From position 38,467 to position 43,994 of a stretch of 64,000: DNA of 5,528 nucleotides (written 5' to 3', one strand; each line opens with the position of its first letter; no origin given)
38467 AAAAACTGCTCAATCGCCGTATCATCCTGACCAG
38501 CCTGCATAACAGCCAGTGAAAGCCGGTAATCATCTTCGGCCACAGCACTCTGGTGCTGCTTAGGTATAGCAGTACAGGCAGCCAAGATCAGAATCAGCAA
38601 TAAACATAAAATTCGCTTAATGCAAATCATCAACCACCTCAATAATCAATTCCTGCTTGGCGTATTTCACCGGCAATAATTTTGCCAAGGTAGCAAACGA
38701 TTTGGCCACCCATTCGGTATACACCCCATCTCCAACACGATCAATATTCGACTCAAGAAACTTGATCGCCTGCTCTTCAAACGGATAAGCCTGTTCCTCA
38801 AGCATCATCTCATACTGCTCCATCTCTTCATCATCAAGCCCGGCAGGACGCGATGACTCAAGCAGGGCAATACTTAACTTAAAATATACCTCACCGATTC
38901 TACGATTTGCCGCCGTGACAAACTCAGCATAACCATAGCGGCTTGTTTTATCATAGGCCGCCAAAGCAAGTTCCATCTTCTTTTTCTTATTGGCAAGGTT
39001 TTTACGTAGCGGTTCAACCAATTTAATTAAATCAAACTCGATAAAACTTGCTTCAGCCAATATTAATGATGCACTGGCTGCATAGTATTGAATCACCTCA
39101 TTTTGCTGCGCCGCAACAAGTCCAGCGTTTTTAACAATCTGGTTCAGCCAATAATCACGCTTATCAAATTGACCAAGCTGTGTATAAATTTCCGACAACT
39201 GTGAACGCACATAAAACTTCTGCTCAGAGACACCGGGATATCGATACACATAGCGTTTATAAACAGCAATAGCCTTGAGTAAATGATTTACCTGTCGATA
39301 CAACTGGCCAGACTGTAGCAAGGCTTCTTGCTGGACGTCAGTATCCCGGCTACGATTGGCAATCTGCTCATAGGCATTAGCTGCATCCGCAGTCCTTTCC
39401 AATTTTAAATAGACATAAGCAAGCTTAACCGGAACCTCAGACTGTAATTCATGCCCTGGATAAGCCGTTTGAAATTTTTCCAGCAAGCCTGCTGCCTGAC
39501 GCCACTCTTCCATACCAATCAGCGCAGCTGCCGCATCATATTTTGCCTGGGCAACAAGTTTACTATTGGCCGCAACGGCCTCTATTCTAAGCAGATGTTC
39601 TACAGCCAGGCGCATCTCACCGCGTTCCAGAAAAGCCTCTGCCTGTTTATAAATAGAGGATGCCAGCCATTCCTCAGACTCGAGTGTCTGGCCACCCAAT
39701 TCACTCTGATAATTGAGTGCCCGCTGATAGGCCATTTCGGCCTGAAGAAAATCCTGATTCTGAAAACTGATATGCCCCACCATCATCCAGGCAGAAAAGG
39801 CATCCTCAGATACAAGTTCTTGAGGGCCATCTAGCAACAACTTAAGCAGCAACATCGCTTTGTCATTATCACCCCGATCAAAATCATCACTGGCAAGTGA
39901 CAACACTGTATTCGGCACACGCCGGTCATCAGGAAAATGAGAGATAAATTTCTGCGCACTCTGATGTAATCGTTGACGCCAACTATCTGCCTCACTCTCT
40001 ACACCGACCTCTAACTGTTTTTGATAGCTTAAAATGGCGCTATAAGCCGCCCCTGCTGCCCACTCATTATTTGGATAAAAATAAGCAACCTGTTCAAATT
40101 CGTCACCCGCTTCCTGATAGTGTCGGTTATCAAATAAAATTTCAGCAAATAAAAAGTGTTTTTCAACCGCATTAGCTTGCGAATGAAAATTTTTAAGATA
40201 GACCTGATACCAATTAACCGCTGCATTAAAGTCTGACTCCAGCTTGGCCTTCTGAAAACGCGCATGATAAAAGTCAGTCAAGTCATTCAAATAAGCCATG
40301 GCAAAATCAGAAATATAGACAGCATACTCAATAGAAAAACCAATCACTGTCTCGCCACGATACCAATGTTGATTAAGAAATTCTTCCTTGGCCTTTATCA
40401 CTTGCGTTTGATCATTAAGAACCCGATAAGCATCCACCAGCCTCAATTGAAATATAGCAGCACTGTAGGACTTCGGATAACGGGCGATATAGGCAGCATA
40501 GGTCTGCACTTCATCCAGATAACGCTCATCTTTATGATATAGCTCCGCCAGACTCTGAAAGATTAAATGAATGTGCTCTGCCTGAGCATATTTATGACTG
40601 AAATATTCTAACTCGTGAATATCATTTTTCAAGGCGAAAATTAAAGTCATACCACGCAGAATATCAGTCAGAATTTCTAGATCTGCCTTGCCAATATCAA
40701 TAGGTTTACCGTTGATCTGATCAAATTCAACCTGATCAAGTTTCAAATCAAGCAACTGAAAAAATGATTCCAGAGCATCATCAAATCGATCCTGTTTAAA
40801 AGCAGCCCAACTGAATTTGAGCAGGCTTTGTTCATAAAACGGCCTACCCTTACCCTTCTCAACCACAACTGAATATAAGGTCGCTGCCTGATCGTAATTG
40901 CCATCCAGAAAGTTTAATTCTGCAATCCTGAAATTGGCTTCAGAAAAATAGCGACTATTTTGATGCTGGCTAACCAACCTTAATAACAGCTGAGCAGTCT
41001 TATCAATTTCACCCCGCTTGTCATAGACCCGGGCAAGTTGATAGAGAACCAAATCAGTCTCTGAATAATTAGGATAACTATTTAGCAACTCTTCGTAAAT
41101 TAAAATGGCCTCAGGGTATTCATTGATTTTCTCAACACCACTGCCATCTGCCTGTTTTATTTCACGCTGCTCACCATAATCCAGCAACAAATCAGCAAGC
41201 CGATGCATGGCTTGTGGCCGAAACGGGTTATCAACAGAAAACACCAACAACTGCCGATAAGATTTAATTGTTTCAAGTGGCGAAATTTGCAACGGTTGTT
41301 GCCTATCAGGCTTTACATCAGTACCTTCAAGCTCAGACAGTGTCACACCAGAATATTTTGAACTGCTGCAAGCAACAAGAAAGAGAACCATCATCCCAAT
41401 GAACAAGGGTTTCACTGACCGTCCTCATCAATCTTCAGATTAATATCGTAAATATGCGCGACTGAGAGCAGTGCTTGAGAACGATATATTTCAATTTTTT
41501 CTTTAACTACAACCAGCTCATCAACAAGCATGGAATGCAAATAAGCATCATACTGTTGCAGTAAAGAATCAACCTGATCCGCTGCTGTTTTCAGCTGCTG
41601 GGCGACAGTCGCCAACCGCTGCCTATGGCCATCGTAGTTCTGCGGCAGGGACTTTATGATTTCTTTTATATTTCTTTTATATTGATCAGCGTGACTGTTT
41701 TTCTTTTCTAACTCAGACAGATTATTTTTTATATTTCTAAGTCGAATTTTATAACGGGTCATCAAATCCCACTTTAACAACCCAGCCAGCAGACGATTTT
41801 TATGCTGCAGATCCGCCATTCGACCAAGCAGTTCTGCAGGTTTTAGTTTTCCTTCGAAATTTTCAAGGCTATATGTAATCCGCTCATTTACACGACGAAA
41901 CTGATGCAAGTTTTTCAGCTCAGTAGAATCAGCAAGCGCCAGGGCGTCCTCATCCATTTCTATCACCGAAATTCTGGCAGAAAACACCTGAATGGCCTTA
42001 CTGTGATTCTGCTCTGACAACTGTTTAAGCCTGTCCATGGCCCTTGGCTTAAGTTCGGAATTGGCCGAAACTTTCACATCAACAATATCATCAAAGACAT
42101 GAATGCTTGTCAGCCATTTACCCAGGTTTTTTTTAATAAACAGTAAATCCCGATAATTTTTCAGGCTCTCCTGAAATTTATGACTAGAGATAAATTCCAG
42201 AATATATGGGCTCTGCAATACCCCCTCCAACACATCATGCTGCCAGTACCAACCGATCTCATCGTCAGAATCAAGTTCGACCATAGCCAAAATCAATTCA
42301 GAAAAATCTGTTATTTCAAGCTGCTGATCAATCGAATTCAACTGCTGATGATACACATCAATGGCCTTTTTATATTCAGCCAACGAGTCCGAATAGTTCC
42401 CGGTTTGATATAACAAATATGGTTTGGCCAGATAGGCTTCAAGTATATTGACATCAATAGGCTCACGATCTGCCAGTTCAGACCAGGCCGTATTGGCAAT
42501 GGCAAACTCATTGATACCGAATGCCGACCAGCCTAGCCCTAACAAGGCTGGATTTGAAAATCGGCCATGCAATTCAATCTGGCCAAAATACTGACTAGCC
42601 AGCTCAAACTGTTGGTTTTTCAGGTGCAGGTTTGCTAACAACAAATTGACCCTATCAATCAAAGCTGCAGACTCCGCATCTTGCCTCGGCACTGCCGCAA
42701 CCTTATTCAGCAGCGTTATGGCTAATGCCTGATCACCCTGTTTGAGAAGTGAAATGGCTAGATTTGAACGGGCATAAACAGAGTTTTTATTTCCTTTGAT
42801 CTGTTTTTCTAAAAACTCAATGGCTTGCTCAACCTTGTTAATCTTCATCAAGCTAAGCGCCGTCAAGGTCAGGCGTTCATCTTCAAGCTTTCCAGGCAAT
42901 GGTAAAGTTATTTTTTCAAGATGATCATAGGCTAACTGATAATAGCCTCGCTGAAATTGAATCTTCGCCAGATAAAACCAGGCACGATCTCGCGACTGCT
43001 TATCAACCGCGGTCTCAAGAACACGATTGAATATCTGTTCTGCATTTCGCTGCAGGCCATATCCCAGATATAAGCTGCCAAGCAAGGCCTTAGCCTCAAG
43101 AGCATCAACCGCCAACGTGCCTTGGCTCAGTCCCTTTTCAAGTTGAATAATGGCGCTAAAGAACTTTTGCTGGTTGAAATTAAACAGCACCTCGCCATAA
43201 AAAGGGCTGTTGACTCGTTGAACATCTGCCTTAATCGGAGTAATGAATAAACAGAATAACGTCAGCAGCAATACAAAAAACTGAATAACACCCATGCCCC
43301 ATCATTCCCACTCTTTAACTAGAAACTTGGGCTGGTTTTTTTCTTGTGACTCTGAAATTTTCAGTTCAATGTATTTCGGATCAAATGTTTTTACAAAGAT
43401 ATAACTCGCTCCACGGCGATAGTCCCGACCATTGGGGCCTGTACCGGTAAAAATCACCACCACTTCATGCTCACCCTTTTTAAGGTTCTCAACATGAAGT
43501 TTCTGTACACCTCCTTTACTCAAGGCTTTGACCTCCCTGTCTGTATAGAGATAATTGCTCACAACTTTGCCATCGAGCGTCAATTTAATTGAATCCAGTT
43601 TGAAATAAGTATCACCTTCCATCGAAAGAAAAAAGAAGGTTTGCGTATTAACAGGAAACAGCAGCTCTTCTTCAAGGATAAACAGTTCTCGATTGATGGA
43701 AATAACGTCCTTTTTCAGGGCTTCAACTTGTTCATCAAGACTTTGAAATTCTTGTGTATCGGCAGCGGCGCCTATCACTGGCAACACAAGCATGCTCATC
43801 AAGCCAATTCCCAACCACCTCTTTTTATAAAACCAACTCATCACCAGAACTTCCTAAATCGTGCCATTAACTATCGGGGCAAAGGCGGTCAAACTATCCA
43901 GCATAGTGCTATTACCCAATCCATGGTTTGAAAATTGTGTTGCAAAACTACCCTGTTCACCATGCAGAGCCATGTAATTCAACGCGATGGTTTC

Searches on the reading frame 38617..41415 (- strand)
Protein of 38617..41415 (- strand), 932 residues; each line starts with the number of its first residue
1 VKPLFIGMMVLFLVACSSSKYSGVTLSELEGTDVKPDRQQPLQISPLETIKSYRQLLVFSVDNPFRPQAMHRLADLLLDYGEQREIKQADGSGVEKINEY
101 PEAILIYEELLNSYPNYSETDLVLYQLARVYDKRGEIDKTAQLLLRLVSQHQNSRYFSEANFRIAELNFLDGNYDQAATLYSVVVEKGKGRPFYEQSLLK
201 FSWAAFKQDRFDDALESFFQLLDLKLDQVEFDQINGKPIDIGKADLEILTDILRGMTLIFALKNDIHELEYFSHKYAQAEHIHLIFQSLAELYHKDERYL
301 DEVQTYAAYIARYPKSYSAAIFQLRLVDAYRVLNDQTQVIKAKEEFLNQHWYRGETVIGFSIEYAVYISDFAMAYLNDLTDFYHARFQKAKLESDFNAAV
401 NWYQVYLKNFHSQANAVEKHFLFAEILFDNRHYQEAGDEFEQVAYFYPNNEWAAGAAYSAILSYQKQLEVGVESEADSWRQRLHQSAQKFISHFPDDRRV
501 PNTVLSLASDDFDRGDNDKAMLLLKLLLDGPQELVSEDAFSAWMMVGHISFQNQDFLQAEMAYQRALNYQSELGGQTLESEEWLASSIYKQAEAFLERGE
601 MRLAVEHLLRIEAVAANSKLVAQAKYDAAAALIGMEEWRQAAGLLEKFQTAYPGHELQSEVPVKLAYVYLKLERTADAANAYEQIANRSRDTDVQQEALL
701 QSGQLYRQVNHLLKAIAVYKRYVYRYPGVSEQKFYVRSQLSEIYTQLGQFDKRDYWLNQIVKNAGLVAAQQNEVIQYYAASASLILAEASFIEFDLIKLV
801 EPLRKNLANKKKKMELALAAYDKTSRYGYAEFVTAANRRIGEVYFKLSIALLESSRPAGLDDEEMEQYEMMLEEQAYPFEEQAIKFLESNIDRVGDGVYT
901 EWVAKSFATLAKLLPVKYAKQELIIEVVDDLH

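Call 12: search_protein_families(library=pfam, proteins=[window:38617-41415:-], max_evalue=0.01)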
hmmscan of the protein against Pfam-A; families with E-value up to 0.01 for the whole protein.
window:38617-41415:- (932 aa): 14 families
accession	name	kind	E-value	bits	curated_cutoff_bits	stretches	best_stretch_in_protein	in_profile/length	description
PF13174.12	TPR_6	-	4.4e-16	58.8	26.3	0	123-154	2-33/33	Tetratricopeptide repeat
PF13432.12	TPR_16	-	9.2e-10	39.2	32.7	2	664-728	2-63/65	Tetratricopeptide repeat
PF07719.23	TPR_2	-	4.6e-09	36.1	27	0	420-450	4-34/34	Tetratricopeptide repeat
PF14559.12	TPR_19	-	1e-08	35.8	25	1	99-156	6-61/68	Tetratricopeptide repeat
PF12895.13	ANAPC3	-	2.7e-07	31.2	27.2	0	98-156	3-60/82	Anaphase-promoting complex, cyclosome, subunit 3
PF13525.12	YfiO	-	7.8e-07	29.5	25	1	585-705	5-116/203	Outer membrane lipoprotein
PF13424.12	TPR_12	-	9.1e-06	26.2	30.1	0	540-611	3-71/77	Tetratricopeptide repeat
PF13176.12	TPR_7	-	4.2e-05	23.8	27.9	0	665-685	5-25/36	Tetratricopeptide repeat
PF13428.12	TPR_14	-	5.7e-05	23.9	23.5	0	124-155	4-35/44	Tetratricopeptide repeat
PF13181.12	TPR_8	-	0.00016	22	25.7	0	541-570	2-31/34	Tetratricopeptide repeat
PF09976.15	TPR_21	-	0.00023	21.4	25.5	0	124-217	42-135/193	Tetratricopeptide repeat-like domain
PF25058.1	ARM_TT21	-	0.00044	20.7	27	0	95-167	68-137/155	Tetratricopeptide repeat protein 21 ARM repeat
PF25063.1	ARM_TT21_C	-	0.0024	18.2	35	0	502-571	96-160/209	Tetratricopeptide repeat protein 21 C-terminal ARM domain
PF23914.1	TPR_CcmH_CycH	-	0.0053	17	42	0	538-572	48-82/158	Cytochrome c-type biogenesis protein H TPR domain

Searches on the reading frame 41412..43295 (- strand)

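Call 12: search_protein_families(library=pfam, proteins=[window:41412-43295:-], max_evalue=0.01)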
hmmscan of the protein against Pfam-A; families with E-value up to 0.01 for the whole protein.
window:41412-43295:- (627 aa): 16 families
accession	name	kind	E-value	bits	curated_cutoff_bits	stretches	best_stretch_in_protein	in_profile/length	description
PF13432.12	TPR_16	-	2.6e-10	41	32.7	0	146-201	4-60/65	Tetratricopeptide repeat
PF07719.23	TPR_2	-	1.2e-08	34.8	27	0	104-128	2-26/34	Tetratricopeptide repeat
PF12895.13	ANAPC3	-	1.4e-08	35.3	27.2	2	81-164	4-81/82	Anaphase-promoting complex, cyclosome, subunit 3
PF14559.12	TPR_19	-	3.2e-07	31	25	1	154-212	6-64/68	Tetratricopeptide repeat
PF13176.12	TPR_7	-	1e-06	28.8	27.9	0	305-326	12-32/36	Tetratricopeptide repeat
PF13414.12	TPR_11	-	8.2e-06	25.9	26.8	0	294-313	3-22/42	TPR repeat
PF13428.12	TPR_14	-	2.6e-05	24.9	23.5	0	104-129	2-27/44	Tetratricopeptide repeat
PF16918.11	PknG_TPR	-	5.3e-05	22.6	27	1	78-207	106-229/340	Protein kinase G tetratricopeptide repeat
PF00515.34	TPR_1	-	5.6e-05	23.2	27.8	0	174-199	2-27/34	Tetratricopeptide repeat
PF13174.12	TPR_6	-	5.7e-05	24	26.3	0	178-200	5-27/33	Tetratricopeptide repeat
PF13424.12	TPR_12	-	7.6e-05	23.3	30.1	0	156-202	27-74/77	Tetratricopeptide repeat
PF13181.12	TPR_8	-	0.00011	22.5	25.7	0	146-167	8-29/34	Tetratricopeptide repeat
PF25063.1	ARM_TT21_C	-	0.00031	21.1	35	1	150-237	32-118/209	Tetratricopeptide repeat protein 21 C-terminal ARM domain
PF23914.1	TPR_CcmH_CycH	-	0.0066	16.7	42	1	95-203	41-151/158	Cytochrome c-type biogenesis protein H TPR domain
PF07721.20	TPR_4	-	0.0082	17.1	27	0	174-196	2-24/26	Tetratricopeptide repeat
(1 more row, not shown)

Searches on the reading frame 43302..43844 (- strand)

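Call 12: search_protein_families(library=pfam, proteins=[window:43302-43844:-], max_evalue=0.01)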
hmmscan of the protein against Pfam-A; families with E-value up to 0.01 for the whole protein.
window:43302-43844:- (180 aa): 0 families

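Call 28: search_protein_families(library=pfam, proteins=[window:43302-43844:-], max_evalue=10)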
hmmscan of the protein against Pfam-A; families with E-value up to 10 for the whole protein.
window:43302-43844:- (180 aa): 1 family
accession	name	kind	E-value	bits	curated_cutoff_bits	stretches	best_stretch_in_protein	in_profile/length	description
PF04325.18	DUF465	-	0.17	12.4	25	0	102-123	12-35/48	Protein of unknown function (DUF465)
